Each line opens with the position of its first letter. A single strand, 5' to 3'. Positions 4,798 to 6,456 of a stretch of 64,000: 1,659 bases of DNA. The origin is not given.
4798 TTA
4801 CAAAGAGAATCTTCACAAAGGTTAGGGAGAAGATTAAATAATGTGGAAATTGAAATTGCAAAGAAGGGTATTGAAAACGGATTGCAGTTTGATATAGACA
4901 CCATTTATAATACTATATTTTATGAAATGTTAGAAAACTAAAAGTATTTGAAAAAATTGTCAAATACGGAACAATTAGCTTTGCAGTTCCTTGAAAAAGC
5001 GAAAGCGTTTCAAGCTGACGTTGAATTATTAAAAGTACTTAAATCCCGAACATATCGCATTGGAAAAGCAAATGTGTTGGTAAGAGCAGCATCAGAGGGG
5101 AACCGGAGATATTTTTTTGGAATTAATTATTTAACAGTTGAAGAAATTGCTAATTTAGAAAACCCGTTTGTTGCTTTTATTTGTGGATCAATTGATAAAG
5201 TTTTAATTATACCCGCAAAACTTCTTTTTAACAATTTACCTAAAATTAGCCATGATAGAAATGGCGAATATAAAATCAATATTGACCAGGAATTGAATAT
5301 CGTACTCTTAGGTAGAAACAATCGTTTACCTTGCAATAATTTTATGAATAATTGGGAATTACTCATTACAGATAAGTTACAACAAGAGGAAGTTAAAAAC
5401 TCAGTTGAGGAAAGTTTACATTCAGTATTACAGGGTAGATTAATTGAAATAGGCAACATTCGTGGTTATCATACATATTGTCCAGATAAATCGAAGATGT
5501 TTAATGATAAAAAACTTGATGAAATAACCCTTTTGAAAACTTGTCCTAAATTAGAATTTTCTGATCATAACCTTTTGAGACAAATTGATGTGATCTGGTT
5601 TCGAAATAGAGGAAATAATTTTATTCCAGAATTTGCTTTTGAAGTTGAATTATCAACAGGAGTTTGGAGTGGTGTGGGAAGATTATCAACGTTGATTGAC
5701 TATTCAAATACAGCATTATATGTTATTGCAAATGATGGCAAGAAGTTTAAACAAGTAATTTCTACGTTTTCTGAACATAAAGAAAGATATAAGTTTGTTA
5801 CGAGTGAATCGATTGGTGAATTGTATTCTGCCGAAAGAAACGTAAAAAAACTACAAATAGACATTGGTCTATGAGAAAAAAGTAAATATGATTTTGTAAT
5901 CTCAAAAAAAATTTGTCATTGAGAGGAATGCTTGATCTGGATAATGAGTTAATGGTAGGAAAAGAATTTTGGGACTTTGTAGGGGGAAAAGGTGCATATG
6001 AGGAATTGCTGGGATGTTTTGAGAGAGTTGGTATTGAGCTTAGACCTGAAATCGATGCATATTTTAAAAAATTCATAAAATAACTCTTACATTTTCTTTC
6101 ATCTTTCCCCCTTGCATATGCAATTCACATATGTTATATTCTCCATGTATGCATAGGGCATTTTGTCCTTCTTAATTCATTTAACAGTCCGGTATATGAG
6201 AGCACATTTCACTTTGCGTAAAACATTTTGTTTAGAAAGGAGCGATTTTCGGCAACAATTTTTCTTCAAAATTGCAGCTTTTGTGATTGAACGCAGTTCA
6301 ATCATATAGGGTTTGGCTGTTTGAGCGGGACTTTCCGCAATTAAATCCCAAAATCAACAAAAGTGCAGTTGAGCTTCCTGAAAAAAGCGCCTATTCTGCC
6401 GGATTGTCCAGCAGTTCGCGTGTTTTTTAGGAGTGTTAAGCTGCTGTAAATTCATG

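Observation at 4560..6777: AT-rich island between conserved genes: orphan PD-(D/E)xK-like nuclease + coupled 64-aa ORF, restriction-enzyme remnant and ~700 bp without ORFs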

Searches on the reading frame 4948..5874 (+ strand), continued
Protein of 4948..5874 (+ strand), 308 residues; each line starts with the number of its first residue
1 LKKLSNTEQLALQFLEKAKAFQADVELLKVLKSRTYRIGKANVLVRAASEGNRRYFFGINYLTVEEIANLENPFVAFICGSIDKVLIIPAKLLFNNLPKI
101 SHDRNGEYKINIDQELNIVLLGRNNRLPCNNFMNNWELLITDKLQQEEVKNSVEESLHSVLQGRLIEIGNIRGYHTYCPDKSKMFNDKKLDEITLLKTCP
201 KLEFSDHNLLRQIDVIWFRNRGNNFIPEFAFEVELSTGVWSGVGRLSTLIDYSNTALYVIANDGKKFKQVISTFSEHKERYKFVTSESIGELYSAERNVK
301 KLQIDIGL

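Call 96: search_protein_families(library=pfam, proteins=[L087:3296-4576:+, L088:3359-4606:+, P0192, P0204, P0218, P0187, P0200, P0165, P0196, P0269], max_evalue=0.01)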
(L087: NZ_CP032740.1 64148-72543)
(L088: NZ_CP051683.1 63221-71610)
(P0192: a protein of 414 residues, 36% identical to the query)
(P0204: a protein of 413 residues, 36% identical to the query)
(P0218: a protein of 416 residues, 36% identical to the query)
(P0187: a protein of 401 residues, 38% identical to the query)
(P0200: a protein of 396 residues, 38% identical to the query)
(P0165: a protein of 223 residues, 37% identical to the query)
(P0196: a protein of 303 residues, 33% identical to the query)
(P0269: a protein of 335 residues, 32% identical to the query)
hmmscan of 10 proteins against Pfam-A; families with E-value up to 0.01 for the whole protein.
L087:3296-4576:+ (427 aa): 0 families

L088:3359-4606:+ (416 aa): 0 families

P0192 (414 aa): 2 families
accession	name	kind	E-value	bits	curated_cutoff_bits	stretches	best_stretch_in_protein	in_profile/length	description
PF05066.19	HARE-HTH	-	1.5e-12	48.1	25.9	1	5-81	1-71/71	HB1, ASXL, restriction endonuclease HTH domain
PF01878.24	EVE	-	0.0012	19.3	23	1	125-243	21-144/145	EVE domain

P0204 (413 aa): 0 families

P0218 (416 aa): 0 families

P0187 (401 aa): 0 families

P0200 (396 aa): 1 family
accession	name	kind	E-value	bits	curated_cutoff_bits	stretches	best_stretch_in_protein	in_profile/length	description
PF21790.3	OGG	-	0.00013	22.2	27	1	24-132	16-133/201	Putative 8-oxoguanine DNA glycosylase OGG-like protein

P0165 (223 aa): 0 families

P0196 (303 aa): 0 families

P0269 (335 aa): 0 families

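Call 101: search_protein_families(library=pfam, proteins=[L082:5580-7121:+, L078:5603-7321:+], max_evalue=0.001)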
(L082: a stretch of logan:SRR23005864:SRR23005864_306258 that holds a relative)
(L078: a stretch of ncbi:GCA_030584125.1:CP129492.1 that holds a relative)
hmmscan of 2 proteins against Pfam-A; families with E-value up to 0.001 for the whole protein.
L082:5580-7121:+ (514 aa): 2 families
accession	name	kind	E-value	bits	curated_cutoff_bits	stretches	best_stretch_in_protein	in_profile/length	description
PF03235.19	GmrSD_N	-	2e-16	61.1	33.2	1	45-200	12-192/199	GmrSD restriction endonuclease, N-terminal domain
PF01844.29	HNH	-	1e-07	32.4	21.4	1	470-513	1-45/47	HNH endonuclease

L078:5603-7321:+ (573 aa): 1 family
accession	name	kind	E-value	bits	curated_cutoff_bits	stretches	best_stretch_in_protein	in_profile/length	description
PF10592.14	AIPR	-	2.6e-42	146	25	1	264-542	2-282/308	AIPR protein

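Call 107: search_solved_structures(query=L082:7126-7905:+, max_evalue=1)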
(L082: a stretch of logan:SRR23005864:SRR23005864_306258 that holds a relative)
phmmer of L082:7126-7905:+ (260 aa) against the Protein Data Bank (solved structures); distinct sequences matched with E-value up to 1: 3.
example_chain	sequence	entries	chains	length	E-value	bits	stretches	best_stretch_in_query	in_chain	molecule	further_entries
2m1l_A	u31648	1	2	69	0.22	14.1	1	227-249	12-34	Cyclin-dependent kinase 2-associated protein 2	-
4bkg_A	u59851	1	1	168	0.3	13.7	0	114-159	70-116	SMALL UBIQUITIN-RELATED MODIFIER 2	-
9atb_A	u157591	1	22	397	0.47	13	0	101-163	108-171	Flagellin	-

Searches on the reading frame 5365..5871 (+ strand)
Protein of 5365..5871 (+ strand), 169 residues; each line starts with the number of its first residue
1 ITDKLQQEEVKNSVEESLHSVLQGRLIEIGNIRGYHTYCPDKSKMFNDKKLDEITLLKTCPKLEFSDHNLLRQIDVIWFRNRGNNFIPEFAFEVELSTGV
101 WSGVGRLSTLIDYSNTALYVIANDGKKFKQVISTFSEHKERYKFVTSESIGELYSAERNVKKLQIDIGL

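Call 63: predict_structure(alignment_id=A2)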
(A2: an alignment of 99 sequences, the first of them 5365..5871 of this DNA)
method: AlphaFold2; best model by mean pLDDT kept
length: 169 residues; sequences in the alignment: 99
mean_pLDDT: 95.3   pTM: 0.89
mean pLDDT of the five models: 95.3, 95.1, 94.9, 94.3, 94.0
residues with pLDDT >= 90: 150; 70-90: 19; 50-70: 0; < 50: 0
segments of 3 or more residues with pLDDT < 50: none
pLDDT, mean of each block of 10 residues (from residue 1): 76 90 98 98 97 98 97 98 97 92 97 97 96 95 97 98 97
secondary structure, 60 per line:
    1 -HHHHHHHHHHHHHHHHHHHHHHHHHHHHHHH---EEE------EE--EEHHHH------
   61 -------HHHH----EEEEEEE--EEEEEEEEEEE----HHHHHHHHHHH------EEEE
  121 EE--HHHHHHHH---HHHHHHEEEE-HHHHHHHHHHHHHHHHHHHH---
elements in order: H2-32 E36-38 H51-54 H68-71 E76-82 E85-95 H100-110 E117-122 H125-132 H136-141 E142-145 H147-166

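Call 65: fold_search(model_id=the predicted structure, library=pdb)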
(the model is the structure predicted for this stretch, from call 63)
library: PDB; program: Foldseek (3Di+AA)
matches with E <= 10: 867; with E <= 0.001: 0
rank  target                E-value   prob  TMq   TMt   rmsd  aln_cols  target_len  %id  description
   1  4zsf_A                2.0e-02  0.93  0.48  0.33   8.0       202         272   11  Crystal structure of pre-specific restriction endonuclease BsaWI-DNA complex (released 2015-10-07)
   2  4obw_B                7.2e-02  0.80  0.27  0.21   4.3        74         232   15  crystal structure of yeast Coq5 in the SAM bound form (released 2014-08-06)
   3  6qnz_B                8.2e-02  0.80  0.34  0.12   5.1       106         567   12  Crystal structure of the site-specific DNA nickase N.BspD6I E418A Mutant (released 2020-03-04)
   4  5lhc_A                8.7e-02  0.85  0.35  0.12   4.9       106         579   12  The structure of D456A mutant of Nt.BspD6I nicking endonuclease at 0.24 nm resolution . (released 2017-08-16)
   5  4obw_C                1.3e-01  0.69  0.27  0.20   4.2        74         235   15  crystal structure of yeast Coq5 in the SAM bound form (released 2014-08-06)
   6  4obw_A                1.7e-01  0.60  0.27  0.20   4.3        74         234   15  crystal structure of yeast Coq5 in the SAM bound form (released 2014-08-06)
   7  1m6y_A                2.4e-01  0.60  0.23  0.14   5.1        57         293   14  Crystal Structure Analysis of TM0872, a Putative SAM-dependent Methyltransferase, Complexed with SAH (released 2003-01-28)
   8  7zrz_AP1              2.4e-01  0.33  0.23  0.22   6.4        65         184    6  Structure of the human tRNA splicing endonuclease defines substrate recognition (released 2023-05-17)
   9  7f1e_A                2.5e-01  0.21  0.25  0.19  13.8       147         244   14  Structure of METTL6 bound with SAM (released 2022-01-12)
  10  9m88_C                2.9e-01  0.47  0.23  0.21   4.2        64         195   12  PGS fused GPR3 dimer with antagonist AF64394 (released 2025-09-24)
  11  4m54                  2.9e-01  0.23  0.24  0.14  11.2       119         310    8  The structure of the staphyloferrin B precursor biosynthetic enzyme SbnB bound to N-(1-amino-1-carboxyl-2-ethyl)-glutami (released 2014-07-09)
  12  2gpy_B                3.1e-01  0.44  0.23  0.20   3.9        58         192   10  Crystal structure of putative O-methyltransferase from Bacillus halodurans (released 2006-06-06)
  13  5zw4_A                3.3e-01  0.54  0.24  0.19   3.7        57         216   14  Crystal structure of tRNA bound TrmR (released 2018-07-11)
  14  3ntv_A                3.7e-01  0.54  0.24  0.20   3.5        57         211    5  Crystal structure of a putative caffeoyl-CoA O-methyltransferase from Staphylococcus aureus (released 2011-07-06)
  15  6tpg                  3.7e-01  0.38  0.23  0.09   4.2        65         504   14  Crystal structure of the Orexin-2 receptor in complex with EMPA at 2.74 A resolution (released 2020-01-01)
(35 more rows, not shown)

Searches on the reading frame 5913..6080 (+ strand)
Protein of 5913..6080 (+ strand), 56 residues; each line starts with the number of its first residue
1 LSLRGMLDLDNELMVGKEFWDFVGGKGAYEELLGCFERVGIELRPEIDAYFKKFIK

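Call 3: search_protein_families(library=pfam, proteins=[window:5913-6080:+], max_evalue=1)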
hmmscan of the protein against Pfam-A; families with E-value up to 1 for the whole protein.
window:5913-6080:+ (56 aa): 1 family
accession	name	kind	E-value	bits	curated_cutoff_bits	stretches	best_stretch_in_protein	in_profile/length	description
PF09520.16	RE_TdeIII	-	2.6e-14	53.9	27.2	1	3-40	205-242/242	Type II restriction endonuclease, TdeIII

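Call 4: search_protein_families(library=padloc, proteins=[window:5913-6080:+], max_evalue=1)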
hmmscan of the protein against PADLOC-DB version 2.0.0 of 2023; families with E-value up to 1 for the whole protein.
window:5913-6080:+ (56 aa): 1 family
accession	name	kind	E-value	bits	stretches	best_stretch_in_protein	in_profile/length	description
PDLC03482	REase_II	-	1.2e-05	23.2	1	7-47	228-268/274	Type II restriction enzyme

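Call 5: search_protein_families(library=ncbifam, proteins=[window:5913-6080:+], max_evalue=1)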
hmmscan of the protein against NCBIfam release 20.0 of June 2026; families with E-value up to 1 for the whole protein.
window:5913-6080:+ (56 aa): 0 families

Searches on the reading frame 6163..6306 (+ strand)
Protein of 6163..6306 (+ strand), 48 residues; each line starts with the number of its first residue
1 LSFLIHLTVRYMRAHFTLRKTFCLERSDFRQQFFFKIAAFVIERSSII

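Call 59: search_protein_families(library=pfam, proteins=[window:6163-6306:+], max_evalue=10)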
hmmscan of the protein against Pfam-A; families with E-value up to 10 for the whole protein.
window:6163-6306:+ (48 aa): 0 families
